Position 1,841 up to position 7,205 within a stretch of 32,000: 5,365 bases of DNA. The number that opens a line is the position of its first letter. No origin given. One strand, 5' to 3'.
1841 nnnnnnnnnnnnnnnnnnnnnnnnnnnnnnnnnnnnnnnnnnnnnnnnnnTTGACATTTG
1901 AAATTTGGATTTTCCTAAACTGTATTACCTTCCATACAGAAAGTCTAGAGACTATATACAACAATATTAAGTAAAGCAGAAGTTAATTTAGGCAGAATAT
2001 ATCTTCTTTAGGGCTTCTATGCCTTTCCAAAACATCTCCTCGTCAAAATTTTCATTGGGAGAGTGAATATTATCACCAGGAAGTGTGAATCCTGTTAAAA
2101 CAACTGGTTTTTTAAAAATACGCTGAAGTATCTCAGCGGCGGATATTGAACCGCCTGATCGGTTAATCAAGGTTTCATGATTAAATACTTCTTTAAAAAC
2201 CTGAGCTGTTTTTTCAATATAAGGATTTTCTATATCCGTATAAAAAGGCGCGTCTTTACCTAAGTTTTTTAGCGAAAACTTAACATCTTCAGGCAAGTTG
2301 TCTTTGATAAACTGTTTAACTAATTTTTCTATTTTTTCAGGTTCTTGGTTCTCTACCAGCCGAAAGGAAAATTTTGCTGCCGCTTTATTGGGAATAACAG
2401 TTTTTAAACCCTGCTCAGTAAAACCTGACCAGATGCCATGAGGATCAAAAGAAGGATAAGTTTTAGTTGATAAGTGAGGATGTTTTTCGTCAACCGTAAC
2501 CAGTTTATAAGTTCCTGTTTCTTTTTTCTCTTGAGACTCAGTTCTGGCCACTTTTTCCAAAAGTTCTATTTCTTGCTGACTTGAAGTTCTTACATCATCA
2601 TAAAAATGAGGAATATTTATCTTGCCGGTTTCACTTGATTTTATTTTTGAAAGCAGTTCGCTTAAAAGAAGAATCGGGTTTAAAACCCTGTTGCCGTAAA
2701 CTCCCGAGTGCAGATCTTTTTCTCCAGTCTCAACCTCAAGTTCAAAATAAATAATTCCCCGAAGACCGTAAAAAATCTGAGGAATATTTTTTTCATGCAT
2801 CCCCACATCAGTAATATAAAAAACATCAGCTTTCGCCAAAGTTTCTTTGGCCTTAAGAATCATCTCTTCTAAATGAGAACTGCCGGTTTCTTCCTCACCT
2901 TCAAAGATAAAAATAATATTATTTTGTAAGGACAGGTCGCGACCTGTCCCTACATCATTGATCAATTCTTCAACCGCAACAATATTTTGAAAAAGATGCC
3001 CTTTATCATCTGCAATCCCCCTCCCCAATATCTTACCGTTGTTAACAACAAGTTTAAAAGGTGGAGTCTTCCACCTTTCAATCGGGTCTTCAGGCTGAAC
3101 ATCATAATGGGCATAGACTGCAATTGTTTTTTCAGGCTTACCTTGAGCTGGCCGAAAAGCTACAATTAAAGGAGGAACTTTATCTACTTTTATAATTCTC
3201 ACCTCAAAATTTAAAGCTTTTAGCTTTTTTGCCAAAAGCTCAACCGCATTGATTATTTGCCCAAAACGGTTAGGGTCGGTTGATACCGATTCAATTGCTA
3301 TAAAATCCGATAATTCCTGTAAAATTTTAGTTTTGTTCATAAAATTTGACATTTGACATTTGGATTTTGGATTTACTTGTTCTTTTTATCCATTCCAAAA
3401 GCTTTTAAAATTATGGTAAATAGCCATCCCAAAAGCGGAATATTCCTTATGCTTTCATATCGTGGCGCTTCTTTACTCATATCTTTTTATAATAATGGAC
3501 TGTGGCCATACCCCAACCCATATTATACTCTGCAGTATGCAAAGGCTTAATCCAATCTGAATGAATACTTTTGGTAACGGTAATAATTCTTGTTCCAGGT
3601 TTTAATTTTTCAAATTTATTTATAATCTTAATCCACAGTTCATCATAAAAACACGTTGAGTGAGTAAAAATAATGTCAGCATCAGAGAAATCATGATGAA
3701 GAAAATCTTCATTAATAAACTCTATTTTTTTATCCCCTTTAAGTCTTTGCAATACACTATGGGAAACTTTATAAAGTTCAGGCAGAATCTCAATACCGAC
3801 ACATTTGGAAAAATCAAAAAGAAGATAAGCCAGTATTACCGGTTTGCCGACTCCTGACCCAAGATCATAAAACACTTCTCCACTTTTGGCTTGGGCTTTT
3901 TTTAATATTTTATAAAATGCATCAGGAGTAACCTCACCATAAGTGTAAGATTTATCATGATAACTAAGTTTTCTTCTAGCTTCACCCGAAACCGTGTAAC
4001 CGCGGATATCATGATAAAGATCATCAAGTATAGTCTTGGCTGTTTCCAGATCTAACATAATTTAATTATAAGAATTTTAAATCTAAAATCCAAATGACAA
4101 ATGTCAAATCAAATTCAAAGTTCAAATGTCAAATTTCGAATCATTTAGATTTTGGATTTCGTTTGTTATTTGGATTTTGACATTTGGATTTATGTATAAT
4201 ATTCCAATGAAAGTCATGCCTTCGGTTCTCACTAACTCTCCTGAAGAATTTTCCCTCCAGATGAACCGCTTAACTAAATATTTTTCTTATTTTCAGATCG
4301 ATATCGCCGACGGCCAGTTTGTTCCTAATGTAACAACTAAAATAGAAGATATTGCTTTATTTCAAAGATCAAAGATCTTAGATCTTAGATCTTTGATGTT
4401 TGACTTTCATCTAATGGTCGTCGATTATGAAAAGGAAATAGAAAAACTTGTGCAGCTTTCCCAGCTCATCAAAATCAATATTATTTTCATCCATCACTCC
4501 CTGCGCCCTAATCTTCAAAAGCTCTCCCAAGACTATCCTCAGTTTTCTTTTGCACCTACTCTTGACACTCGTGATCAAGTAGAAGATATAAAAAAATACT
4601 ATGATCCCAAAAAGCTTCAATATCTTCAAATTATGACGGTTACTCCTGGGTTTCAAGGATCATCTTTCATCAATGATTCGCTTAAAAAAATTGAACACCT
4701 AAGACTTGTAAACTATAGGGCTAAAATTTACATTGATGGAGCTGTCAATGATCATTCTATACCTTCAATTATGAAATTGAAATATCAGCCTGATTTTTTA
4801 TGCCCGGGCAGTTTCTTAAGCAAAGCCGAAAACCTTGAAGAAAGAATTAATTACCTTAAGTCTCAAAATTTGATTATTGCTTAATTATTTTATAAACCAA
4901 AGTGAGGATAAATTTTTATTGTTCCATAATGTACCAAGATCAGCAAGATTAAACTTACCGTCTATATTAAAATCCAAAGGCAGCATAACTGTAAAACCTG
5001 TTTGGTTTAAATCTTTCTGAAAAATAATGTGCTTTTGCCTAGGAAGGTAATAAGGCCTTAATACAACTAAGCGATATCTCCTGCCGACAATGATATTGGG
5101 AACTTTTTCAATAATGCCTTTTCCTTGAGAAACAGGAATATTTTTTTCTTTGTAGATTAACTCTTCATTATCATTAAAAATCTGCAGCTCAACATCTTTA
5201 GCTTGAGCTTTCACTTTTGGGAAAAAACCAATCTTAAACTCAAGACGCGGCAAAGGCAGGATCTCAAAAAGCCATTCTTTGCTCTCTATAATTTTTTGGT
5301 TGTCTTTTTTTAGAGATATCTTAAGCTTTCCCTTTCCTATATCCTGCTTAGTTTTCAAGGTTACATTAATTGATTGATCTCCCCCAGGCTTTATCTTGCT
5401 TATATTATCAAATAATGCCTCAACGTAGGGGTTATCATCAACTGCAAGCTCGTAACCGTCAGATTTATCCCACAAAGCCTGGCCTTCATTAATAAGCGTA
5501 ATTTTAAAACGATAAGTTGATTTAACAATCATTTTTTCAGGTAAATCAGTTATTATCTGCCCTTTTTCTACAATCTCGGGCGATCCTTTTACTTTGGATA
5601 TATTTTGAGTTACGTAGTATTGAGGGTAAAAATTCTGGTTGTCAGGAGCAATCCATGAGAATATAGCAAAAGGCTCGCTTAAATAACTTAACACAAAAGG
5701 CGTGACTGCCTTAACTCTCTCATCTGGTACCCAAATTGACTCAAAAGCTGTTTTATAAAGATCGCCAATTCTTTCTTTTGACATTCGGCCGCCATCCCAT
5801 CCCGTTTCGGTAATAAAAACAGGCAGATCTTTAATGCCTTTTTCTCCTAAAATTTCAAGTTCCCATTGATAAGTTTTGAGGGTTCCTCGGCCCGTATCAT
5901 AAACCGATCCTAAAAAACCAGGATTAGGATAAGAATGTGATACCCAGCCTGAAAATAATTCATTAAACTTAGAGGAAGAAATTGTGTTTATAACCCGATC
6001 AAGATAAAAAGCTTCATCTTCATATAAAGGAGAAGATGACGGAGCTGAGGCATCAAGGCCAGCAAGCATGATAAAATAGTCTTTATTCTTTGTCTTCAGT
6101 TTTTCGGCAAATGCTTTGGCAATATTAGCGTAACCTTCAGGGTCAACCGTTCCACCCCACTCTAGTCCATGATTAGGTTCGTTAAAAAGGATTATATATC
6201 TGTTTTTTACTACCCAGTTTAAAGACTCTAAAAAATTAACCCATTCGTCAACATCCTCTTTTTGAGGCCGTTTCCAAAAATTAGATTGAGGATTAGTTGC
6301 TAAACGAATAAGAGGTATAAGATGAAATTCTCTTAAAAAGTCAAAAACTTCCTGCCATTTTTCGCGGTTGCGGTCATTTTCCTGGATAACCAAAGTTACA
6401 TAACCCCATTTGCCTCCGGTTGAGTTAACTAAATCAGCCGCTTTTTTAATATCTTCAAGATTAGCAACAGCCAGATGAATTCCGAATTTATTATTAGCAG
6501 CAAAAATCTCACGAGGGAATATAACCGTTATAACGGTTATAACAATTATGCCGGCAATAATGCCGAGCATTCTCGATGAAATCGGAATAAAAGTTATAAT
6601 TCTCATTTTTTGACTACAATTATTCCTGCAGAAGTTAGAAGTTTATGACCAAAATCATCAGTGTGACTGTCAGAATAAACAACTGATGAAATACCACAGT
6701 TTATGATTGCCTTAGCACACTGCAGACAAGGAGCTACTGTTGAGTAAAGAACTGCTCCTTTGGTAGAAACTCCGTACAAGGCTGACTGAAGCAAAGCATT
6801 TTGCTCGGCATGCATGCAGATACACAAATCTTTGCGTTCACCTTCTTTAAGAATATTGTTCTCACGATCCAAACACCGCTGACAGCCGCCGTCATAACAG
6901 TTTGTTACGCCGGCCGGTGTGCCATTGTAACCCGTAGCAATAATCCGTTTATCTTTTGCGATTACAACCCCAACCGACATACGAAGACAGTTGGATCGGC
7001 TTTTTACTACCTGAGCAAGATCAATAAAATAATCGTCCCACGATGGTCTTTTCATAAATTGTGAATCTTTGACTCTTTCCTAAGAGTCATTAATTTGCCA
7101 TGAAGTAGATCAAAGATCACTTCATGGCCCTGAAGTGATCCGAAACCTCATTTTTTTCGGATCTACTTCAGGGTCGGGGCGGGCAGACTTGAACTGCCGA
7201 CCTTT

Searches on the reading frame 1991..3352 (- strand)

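Call 12: search_protein_families(library=pfam, proteins=[window:1991-3352:-], max_evalue=0.001)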
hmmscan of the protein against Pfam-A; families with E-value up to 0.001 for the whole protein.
window:1991-3352:- (454 aa): 2 families
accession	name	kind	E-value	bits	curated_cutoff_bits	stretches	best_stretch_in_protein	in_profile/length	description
PF01546.33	Peptidase_M20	-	4.1e-28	99.1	24.6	1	78-451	1-203/206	Peptidase family M20/M25/M40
PF07687.19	M20_dimer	-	1.1e-16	61.2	21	1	195-356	1-106/107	Peptidase dimerisation domain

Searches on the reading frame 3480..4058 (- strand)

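Call 12: search_protein_families(library=pfam, proteins=[window:3480-4058:-], max_evalue=0.001)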
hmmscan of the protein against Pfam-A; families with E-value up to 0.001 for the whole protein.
window:3480-4058:- (193 aa): 2 families
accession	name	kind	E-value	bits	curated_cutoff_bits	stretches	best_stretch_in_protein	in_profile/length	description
PF08123.19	DOT1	-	1.6e-19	70.7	23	1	33-165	15-161/205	Histone methylation protein DOT1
PF13847.12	Methyltransf_31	-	6.1e-09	36.2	27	1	58-174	2-123/145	Methyltransferase domain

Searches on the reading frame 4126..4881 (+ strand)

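Call 12: search_protein_families(library=pfam, proteins=[window:4126-4881:+], max_evalue=0.001)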
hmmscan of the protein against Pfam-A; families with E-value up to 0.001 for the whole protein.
window:4126-4881:+ (252 aa): 1 family
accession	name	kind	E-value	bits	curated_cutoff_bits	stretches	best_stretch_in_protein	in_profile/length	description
PF00834.25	Ribul_P_3_epim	-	2.4e-21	76.5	21.1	1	29-217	1-185/198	Ribulose-phosphate 3 epimerase family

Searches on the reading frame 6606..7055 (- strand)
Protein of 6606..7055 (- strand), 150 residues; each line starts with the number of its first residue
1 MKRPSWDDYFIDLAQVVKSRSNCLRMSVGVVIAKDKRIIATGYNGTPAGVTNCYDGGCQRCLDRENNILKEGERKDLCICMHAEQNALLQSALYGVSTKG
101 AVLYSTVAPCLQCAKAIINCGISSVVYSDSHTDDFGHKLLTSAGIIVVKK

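Call 12: search_protein_families(library=pfam, proteins=[window:6606-7055:-], max_evalue=0.001)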
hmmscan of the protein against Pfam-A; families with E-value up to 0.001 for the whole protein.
window:6606-7055:- (150 aa): 2 families
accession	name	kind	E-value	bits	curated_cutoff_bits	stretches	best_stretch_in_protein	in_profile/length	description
PF00383.29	dCMP_cyt_deam_1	-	5.8e-24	84.4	25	1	5-128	2-101/102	Cytidine and deoxycytidylate deaminase zinc-binding region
PF14437.12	MafB19-deam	-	9.8e-16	58.4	27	1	5-130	2-102/142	MafB19-like deaminase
